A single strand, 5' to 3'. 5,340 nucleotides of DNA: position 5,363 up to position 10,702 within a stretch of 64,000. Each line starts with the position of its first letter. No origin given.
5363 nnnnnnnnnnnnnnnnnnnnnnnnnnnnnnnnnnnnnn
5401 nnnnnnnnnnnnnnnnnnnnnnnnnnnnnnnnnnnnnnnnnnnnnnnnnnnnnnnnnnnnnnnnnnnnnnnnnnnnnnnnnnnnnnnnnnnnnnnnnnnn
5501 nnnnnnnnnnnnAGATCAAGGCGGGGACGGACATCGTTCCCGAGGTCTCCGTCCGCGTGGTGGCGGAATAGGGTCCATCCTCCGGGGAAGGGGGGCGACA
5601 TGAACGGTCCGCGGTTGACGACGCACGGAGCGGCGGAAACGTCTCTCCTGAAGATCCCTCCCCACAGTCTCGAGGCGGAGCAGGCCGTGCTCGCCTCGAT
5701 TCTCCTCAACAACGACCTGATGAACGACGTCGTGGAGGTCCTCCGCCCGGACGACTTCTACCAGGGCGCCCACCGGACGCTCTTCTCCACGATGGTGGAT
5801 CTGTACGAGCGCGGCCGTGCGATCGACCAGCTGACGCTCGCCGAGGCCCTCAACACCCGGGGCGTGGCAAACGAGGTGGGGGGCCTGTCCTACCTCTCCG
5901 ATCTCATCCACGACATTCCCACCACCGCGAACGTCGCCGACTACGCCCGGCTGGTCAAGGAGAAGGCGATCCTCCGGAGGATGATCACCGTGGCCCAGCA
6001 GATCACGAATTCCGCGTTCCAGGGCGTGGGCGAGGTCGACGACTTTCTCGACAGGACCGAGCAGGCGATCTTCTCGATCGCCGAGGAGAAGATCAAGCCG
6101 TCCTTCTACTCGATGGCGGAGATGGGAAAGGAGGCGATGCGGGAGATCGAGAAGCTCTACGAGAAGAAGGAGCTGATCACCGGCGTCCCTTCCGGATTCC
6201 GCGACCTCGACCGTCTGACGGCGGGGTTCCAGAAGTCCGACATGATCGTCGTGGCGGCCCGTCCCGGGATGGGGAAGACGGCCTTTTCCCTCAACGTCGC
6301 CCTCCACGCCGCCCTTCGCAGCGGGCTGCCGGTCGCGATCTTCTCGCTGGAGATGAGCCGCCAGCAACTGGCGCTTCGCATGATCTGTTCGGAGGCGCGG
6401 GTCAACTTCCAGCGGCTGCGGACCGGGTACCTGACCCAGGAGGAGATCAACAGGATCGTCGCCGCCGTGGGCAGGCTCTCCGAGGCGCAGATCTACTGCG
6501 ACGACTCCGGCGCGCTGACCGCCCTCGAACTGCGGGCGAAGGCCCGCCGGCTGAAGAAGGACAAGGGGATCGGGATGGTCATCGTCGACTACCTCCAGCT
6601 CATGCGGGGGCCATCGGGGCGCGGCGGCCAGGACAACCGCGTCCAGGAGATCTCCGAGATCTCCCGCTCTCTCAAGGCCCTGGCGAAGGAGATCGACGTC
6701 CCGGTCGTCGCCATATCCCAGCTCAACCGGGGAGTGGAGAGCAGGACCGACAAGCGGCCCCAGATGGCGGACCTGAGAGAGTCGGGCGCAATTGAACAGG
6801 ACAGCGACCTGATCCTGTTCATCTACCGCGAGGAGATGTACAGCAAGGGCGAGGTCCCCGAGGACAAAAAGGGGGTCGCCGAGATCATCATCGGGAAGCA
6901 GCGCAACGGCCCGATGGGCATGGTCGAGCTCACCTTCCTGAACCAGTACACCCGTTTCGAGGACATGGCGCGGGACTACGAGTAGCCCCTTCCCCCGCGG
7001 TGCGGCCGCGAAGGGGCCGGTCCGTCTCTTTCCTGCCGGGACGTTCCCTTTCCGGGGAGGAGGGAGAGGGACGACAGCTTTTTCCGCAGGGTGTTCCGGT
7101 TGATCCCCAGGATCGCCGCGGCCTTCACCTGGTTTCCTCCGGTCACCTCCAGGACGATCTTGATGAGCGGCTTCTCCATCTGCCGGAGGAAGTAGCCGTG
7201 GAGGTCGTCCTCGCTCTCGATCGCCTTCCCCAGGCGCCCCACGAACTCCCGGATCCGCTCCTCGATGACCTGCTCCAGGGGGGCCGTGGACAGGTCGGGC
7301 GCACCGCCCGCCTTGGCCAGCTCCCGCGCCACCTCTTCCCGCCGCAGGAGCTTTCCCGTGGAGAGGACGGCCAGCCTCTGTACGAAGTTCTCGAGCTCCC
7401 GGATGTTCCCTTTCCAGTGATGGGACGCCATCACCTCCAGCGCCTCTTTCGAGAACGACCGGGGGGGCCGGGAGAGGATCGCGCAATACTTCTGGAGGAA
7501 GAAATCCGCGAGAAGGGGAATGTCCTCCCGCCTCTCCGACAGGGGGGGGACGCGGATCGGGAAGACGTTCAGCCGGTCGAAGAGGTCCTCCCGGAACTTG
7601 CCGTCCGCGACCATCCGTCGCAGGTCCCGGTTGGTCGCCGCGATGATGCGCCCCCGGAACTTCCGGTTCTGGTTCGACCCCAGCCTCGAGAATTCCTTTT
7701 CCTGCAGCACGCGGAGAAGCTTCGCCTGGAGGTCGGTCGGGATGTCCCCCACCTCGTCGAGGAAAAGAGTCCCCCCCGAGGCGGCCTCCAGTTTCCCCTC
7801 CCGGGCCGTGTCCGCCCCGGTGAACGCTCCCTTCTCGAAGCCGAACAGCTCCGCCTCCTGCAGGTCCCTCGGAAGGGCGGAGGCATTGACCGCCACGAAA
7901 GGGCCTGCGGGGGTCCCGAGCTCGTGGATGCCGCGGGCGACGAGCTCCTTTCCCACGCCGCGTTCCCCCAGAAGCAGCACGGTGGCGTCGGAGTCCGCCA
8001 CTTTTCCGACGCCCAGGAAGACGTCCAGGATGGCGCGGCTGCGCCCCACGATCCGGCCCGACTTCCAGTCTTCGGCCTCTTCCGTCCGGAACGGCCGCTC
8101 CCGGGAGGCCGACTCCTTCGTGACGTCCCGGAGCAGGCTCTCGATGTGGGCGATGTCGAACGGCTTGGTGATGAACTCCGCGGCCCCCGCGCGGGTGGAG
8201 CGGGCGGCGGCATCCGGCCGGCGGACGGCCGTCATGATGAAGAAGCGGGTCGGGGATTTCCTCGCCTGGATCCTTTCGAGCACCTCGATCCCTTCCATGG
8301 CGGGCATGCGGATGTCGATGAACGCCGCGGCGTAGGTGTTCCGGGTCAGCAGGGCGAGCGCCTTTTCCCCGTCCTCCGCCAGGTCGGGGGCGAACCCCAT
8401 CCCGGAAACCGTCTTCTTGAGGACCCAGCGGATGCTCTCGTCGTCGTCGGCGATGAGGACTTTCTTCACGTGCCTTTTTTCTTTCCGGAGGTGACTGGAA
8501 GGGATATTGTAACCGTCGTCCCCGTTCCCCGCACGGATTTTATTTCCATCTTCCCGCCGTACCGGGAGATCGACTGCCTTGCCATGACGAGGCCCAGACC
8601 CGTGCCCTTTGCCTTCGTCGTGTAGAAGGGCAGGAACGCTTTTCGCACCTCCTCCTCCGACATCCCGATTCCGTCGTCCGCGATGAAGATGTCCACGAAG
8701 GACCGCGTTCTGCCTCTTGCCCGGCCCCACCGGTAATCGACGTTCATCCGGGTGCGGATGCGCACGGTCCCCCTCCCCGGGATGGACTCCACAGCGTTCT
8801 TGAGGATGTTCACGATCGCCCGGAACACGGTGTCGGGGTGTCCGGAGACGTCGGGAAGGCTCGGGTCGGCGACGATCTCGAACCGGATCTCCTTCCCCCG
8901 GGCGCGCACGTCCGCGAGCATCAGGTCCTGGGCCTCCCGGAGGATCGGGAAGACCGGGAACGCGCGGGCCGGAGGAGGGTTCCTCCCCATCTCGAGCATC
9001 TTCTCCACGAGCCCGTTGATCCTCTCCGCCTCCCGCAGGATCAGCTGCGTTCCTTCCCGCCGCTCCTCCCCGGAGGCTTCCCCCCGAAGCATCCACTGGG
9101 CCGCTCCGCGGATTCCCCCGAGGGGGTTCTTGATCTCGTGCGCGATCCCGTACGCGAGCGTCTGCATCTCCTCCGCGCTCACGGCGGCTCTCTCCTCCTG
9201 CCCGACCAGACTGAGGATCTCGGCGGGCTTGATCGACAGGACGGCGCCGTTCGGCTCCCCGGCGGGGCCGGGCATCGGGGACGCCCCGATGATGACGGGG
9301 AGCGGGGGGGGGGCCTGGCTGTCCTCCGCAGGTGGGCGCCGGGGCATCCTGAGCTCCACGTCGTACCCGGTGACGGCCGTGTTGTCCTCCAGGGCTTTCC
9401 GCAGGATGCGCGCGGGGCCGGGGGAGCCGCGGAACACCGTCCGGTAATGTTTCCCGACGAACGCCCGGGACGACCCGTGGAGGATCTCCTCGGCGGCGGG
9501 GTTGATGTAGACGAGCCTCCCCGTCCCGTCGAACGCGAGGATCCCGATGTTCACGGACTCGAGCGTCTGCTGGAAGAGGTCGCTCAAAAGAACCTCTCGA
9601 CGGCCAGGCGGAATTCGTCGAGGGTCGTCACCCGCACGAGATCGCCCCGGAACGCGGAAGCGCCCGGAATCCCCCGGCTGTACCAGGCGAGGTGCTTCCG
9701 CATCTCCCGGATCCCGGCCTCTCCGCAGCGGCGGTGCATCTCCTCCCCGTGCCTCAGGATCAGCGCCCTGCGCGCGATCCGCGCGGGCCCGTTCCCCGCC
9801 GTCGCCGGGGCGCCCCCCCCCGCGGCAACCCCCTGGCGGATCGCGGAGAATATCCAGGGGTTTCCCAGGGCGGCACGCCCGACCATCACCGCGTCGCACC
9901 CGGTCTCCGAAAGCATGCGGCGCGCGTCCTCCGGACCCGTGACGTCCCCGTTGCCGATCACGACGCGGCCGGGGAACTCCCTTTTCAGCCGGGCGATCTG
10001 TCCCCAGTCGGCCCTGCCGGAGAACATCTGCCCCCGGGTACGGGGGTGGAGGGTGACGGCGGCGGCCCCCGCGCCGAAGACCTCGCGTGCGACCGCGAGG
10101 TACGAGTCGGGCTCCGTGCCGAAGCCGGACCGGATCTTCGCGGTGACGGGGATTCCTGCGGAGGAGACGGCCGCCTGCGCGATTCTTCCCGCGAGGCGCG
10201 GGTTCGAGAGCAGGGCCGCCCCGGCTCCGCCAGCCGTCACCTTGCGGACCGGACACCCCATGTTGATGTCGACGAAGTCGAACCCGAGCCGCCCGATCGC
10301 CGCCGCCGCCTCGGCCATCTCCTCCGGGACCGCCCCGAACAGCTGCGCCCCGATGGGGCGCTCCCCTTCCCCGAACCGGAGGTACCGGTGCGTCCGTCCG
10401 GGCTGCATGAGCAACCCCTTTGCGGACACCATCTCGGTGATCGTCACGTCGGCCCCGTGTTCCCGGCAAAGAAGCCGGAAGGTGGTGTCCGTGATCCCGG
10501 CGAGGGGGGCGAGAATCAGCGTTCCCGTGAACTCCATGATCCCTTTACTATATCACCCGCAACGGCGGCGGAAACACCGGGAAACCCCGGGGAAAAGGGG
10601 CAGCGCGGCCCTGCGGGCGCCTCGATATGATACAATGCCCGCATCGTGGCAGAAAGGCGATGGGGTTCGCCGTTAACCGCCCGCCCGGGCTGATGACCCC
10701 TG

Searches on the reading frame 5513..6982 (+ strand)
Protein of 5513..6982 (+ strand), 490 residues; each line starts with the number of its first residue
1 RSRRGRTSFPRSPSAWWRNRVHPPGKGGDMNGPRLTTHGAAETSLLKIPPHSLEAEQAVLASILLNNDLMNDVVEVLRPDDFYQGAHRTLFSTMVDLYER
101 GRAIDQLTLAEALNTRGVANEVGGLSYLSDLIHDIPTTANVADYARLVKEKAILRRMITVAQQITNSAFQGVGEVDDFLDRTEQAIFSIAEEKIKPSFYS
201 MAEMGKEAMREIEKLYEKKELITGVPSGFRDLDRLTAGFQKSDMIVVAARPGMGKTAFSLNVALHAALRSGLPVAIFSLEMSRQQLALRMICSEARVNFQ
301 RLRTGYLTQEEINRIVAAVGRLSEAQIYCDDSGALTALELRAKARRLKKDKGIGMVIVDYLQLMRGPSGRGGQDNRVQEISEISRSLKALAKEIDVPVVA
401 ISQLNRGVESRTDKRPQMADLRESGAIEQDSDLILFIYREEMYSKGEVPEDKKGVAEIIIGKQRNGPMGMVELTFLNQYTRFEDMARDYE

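Call 41: search_protein_families(library=pfam, proteins=[window:5513-6982:+], max_evalue=0.0001)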
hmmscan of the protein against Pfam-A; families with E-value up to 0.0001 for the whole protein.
window:5513-6982:+ (490 aa): 4 families
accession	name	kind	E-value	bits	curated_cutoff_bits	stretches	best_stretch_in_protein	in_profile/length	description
PF03796.21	DnaB_C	-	9.6e-109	363.1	27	1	224-484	1-255/255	DnaB-like helicase C terminal domain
PF00772.26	DnaB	-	4.4e-36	123.5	23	1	49-150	2-103/103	DnaB-like helicase N terminal domain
PF13481.12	AAA_25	-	2.7e-11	43.9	27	1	230-404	20-190/195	AAA domain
PF06745.19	ATPase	-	2.9e-06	27.3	26.6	1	225-304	1-79/231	KaiC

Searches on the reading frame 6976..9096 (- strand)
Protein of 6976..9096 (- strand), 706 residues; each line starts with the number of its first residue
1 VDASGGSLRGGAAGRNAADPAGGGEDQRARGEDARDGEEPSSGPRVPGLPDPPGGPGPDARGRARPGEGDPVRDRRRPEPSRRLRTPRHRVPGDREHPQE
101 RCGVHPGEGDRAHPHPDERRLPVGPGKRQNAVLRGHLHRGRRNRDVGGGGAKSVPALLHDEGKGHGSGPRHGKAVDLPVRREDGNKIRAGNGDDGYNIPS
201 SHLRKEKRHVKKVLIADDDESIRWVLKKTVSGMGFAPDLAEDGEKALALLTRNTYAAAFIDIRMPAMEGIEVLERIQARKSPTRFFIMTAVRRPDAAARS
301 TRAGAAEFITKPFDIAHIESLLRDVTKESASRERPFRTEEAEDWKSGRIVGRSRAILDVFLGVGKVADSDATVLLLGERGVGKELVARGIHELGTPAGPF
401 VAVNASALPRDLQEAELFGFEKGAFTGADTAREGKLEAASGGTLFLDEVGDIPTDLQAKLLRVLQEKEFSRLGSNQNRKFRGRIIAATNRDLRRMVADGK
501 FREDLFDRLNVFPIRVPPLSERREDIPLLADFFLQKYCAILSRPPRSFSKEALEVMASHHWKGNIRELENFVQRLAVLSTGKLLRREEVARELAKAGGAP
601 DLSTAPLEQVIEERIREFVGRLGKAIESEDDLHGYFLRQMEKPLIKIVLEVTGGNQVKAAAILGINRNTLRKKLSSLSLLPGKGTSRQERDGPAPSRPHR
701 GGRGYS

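Call 55: search_protein_families(library=pfam, proteins=[window:6976-9096:-], max_evalue=0.0001)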
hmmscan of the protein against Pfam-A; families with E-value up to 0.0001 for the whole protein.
window:6976-9096:- (706 aa): 6 families
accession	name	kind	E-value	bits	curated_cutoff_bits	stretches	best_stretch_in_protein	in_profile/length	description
PF00158.32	Sigma54_activat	-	1.2e-61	207.7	20.2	1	349-514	1-167/168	Sigma-54 interaction domain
PF25601.1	AAA_lid_14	-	1.1e-22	80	27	1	521-596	2-77/87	AAA+ ATPase lid domain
PF00072.30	Response_reg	-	7.2e-22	78.1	30.2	1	213-321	1-109/111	Response regulator receiver domain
PF14532.12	Sigma54_activ_2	-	8.8e-19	68.6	25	1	350-519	1-138/138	Sigma-54 interaction domain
PF02954.25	HTH_8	-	3.2e-14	52.8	22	1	636-674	1-39/42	Bacterial regulatory protein, Fis family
PF07728.20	AAA_5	-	1.5e-08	35.2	22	1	373-491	2-124/139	AAA domain (dynein-related subfamily)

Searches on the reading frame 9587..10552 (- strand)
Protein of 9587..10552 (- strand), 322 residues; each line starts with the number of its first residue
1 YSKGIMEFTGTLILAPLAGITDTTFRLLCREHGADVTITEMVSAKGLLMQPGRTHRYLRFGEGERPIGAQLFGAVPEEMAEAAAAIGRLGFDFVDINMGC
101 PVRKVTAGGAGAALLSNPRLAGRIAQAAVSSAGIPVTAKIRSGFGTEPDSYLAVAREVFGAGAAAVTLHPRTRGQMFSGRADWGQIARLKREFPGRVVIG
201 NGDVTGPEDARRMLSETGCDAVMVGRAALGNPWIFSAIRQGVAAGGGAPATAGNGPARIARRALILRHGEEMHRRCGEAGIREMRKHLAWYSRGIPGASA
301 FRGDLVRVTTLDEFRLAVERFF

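Call 41: search_protein_families(library=pfam, proteins=[window:9587-10552:-], max_evalue=0.0001)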
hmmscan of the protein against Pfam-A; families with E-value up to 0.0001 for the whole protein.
window:9587-10552:- (322 aa): 1 family
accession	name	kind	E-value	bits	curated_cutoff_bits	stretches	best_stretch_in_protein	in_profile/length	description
PF01207.24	Dus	-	1.3e-78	264.8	20.4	1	13-314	1-298/311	Dihydrouridine synthase (Dus)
